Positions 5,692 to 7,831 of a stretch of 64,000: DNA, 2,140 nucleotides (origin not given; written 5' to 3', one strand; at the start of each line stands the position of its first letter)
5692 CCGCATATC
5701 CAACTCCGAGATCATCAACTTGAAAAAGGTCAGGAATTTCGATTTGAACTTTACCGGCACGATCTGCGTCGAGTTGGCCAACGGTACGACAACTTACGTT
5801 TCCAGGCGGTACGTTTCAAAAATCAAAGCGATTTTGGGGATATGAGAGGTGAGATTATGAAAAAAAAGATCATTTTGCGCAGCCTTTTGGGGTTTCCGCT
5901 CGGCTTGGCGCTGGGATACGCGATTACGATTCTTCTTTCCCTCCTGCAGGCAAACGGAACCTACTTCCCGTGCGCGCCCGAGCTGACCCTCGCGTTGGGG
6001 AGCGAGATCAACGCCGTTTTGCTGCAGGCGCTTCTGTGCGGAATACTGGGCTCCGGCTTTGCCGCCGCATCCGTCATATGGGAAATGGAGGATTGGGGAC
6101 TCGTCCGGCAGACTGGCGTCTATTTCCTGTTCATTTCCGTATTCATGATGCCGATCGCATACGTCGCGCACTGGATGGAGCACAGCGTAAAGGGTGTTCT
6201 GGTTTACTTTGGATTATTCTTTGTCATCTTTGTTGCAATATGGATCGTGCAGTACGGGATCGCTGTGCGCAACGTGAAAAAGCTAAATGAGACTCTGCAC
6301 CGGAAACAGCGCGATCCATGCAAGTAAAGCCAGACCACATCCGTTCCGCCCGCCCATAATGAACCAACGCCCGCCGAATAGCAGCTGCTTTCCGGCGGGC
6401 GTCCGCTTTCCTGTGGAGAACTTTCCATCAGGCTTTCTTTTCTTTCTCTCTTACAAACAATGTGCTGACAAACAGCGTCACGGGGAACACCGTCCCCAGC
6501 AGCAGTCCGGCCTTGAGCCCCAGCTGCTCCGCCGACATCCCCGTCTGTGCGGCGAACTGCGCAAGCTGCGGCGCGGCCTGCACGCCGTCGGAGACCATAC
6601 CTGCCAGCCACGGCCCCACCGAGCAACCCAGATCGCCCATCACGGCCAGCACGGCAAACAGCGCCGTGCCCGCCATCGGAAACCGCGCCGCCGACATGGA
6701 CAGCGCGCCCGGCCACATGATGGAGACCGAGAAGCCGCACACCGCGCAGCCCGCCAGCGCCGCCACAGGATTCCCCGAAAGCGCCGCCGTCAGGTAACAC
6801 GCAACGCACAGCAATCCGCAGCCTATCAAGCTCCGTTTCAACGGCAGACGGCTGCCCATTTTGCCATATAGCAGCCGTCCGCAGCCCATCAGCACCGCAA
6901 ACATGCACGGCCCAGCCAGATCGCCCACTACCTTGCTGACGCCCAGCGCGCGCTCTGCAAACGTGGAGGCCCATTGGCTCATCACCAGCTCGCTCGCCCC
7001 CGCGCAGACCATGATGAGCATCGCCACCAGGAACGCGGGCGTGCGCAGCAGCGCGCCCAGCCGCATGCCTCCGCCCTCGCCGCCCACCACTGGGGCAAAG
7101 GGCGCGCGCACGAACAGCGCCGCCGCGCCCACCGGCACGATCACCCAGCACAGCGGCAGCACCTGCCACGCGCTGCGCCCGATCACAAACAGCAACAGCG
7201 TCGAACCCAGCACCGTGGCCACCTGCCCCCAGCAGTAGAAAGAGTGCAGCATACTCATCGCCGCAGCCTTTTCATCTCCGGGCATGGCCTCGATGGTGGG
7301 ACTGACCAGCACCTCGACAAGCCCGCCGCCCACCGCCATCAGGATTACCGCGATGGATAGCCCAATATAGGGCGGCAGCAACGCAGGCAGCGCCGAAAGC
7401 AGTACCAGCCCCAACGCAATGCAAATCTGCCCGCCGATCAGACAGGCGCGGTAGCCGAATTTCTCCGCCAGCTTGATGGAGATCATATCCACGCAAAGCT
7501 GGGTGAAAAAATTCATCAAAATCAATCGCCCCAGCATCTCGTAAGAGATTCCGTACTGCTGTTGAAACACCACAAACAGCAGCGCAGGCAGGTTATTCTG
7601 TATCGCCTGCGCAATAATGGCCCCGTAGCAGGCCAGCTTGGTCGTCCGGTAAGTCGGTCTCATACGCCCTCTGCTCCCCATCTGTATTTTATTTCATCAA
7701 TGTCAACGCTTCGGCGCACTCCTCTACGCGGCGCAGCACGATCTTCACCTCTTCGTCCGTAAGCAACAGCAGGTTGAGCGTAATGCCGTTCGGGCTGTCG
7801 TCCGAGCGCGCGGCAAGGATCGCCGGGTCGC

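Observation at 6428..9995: Coupled pair of SelA/DgaE-like PLP-fold paralogs, one with the Schiff-base lysine replaced by arginine, in an operon with an MFS transporter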

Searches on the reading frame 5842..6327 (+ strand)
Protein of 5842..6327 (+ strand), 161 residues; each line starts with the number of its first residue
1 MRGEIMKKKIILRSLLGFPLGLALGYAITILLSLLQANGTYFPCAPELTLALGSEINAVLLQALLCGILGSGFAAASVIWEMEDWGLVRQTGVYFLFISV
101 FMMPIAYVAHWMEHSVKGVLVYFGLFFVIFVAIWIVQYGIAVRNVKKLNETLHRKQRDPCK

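Call 20: search_protein_families(library=pfam, proteins=[window:5842-6327:+], max_evalue=0.01)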
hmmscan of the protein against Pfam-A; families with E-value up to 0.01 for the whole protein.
window:5842-6327:+ (161 aa): 1 family
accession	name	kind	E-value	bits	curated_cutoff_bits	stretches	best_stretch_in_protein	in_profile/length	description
PF11457.13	DUF3021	-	1.7e-31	109.6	24.7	1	13-152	3-130/130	Protein of unknown function (DUF3021)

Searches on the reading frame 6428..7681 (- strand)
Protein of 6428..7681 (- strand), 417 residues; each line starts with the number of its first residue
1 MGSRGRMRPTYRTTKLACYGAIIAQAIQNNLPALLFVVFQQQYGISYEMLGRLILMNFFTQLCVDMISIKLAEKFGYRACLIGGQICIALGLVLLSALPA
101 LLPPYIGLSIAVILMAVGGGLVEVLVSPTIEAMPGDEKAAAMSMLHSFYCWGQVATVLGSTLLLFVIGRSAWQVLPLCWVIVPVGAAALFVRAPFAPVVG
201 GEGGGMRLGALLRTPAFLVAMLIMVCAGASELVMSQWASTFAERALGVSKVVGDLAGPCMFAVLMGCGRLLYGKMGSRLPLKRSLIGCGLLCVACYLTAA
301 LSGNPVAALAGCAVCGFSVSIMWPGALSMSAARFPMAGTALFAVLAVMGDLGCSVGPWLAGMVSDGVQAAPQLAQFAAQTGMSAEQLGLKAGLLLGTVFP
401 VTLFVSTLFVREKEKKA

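Call 3: search_protein_families(library=pfam, proteins=[window:6428-7681:-], max_evalue=0.01)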
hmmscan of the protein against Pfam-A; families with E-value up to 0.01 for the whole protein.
window:6428-7681:- (417 aa): 1 family
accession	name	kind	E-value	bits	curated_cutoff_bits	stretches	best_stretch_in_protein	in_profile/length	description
PF07690.21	MFS_1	-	2.3e-20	73.3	33.4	1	23-357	7-347/347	Major Facilitator Superfamily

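Call 4: search_protein_families(library=ncbifam, proteins=[window:6428-7681:-], max_evalue=0.01)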
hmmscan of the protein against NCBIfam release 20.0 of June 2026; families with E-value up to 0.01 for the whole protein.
window:6428-7681:- (417 aa): 2 families
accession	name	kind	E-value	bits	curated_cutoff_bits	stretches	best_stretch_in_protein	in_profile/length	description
NF007524.0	PRK10133.1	equivalog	0.00013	21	427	1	24-171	37-185/438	L-fucose:H+ symporter permease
NF043062.1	MMSYN1_0881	equivalog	0.00073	18.7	450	1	87-189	87-189/455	hexose phosphate transporter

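Call 45: search_solved_structures(query=window:6428-7663:-, max_evalue=0.01)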
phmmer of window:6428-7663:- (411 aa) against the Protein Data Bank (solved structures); distinct sequences matched with E-value up to 0.01: 1.
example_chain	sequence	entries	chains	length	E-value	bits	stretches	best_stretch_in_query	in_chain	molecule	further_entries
3o7q_A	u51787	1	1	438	0.00016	24.2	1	17-169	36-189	L-fucose-proton symporter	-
